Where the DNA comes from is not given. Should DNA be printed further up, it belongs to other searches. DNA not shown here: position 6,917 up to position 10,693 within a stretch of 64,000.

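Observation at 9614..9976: A complete receiver domain inserted inside a 1158-aa double HdrA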

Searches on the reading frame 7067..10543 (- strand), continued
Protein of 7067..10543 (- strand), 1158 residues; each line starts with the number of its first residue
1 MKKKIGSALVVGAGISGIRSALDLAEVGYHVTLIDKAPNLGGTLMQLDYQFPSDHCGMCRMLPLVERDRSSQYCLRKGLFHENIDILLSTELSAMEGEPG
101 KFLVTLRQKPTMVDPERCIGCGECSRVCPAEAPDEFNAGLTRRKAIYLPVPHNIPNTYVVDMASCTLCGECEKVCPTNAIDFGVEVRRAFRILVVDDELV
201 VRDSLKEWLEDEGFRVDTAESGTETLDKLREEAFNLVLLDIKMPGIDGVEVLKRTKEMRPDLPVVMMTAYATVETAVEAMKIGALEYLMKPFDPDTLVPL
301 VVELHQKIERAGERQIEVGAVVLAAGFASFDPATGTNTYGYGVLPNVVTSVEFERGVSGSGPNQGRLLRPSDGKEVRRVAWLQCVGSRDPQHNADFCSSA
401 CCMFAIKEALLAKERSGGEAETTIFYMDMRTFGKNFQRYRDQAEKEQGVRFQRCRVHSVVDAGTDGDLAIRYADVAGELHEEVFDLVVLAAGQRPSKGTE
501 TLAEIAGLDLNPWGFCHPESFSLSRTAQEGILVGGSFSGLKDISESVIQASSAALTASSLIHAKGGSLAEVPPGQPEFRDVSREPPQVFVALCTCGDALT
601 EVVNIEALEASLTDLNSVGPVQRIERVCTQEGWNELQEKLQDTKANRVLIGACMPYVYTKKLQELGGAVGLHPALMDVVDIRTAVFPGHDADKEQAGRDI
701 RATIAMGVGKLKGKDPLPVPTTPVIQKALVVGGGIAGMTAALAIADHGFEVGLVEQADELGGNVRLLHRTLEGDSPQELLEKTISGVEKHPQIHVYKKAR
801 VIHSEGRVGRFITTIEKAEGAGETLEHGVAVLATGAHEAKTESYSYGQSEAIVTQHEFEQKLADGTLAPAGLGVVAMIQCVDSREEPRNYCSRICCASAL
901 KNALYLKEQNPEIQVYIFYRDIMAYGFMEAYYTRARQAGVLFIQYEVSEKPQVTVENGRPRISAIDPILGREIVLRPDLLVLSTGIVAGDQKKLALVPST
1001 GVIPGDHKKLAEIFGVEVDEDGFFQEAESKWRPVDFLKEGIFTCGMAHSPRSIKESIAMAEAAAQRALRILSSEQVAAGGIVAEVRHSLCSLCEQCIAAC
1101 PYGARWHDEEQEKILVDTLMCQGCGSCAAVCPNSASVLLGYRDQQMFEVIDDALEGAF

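Call 57: find_encoding_contigs(protein=P0085, flank=6000, max_places=3)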
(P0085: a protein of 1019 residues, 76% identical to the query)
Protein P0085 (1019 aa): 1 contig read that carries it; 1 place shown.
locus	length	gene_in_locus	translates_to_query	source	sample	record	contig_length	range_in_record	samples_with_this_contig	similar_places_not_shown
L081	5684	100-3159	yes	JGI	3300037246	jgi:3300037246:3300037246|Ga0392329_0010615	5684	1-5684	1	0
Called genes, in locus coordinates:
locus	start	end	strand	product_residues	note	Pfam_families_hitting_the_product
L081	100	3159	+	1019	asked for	PF01266:DAO (weak), PF12831:FAD_oxidored (weak), PF12838:Fer4_7, PF13187:Fer4_9, PF00890:FAD_binding_2, PF07992:Pyr_redox_2, PF13450:NAD_binding_8, PF13237:Fer4_10, +24 more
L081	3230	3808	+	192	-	PF13237:Fer4_10 (faint), PF13183:Fer4_8, PF13187:Fer4_9, PF13534:Fer4_17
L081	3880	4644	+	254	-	PF02754:CCG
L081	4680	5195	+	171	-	PF10114:PocR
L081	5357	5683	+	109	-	?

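Call 69: search_protein_representatives(protein=window:7067-10543:-)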
Query: 1158 residues. Proteins with E-value up to 0.001 (for the whole library): 877943; up to 1e-10: 140511; up to 1e-30: 2543. The best 150 are listed.
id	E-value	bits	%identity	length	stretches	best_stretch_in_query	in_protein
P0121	0.0e+00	1399.1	56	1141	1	1-1152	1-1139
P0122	0.0e+00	1265.4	52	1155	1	6-1154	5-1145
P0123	0.0e+00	1205.3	55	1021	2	315-1156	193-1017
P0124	0.0e+00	1204.4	55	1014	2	312-1152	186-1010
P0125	0.0e+00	1151.4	48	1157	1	1-1154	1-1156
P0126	0.0e+00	1116.0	53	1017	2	313-1158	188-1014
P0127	0.0e+00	1087.0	67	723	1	368-1105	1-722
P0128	0.0e+00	1075.2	48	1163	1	3-1156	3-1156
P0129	0.0e+00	1055.4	51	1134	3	6-573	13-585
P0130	1.4e-298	1009.8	57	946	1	1-822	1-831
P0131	7.8e-293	990.7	44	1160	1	2-1155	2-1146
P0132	3.8e-292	988.5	48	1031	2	313-1157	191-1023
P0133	2.7e-286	969.1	45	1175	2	9-614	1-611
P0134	1.6e-276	936.7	46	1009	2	317-1156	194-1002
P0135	3.3e-274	929.0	47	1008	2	315-1152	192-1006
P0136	2.4e-258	876.6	44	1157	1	1-1158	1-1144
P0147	2.9e-237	806.7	50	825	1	321-1158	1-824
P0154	6.3e-229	779.1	42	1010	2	313-1151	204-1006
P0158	9.8e-226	768.5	40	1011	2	314-1153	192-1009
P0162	9.1e-223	758.7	44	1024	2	316-1156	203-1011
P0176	2.3e-212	724.3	43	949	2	315-1151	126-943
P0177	5.2e-212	723.1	42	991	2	317-1151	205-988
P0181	1.9e-210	717.9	40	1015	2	313-1153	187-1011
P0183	3.9e-210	716.9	42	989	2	318-1151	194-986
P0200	3.0e-200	684.1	40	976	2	313-1151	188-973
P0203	8.3e-199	679.4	39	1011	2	312-1155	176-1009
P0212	7.3e-193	659.7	40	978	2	315-1151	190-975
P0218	8.7e-191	652.8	38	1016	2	314-1153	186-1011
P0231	2.2e-187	641.5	41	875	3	724-1151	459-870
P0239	1.4e-185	635.5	39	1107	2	314-1151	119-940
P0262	4.8e-177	607.3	48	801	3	723-1158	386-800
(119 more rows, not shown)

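Call 73: find_encoding_contigs(protein=P0123, flank=8000, max_places=3)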
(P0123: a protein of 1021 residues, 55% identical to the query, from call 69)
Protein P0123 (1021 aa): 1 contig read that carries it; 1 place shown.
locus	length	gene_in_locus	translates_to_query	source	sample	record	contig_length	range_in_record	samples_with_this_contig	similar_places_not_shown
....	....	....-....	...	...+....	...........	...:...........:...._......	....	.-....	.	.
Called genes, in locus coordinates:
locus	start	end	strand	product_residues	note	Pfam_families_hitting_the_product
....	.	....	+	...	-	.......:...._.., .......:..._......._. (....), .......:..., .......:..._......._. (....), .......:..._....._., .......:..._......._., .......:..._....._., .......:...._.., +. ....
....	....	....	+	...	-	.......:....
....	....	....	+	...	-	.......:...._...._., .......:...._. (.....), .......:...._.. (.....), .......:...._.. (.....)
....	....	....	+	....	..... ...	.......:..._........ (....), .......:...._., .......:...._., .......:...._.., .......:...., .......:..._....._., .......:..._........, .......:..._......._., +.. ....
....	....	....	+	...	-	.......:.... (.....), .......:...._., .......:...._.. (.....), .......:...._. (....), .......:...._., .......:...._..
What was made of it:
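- P0123 lies in the same operon (call 73). REC-less orthologues exist, so the domain is not needed structurally (calls 57, 73).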

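Call 74: find_encoding_contigs(protein=P0124, flank=8000, max_places=3)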
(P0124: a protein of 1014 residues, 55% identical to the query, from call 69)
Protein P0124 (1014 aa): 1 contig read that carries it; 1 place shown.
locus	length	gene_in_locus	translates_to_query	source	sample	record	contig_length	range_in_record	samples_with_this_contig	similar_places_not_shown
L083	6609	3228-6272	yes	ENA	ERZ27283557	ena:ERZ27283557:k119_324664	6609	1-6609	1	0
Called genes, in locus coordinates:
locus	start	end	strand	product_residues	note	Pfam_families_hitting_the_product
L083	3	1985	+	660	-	?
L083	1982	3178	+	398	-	PF00072:Response_reg, PF02518:HATPase_c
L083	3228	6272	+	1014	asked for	PF01266:DAO (weak), PF13450:NAD_binding_8 (weak), PF00037:Fer4, PF00890:FAD_binding_2, PF12831:FAD_oxidored, PF13450:NAD_binding_8, PF12838:Fer4_7, PF14697:Fer4_21, +19 more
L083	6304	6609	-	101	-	?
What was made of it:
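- Kinase genes also flank a REC-less relative (P0124, call 74). Kinases also flank a REC-less relative (call 74), so the circuit exists independently of the REC insertion.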
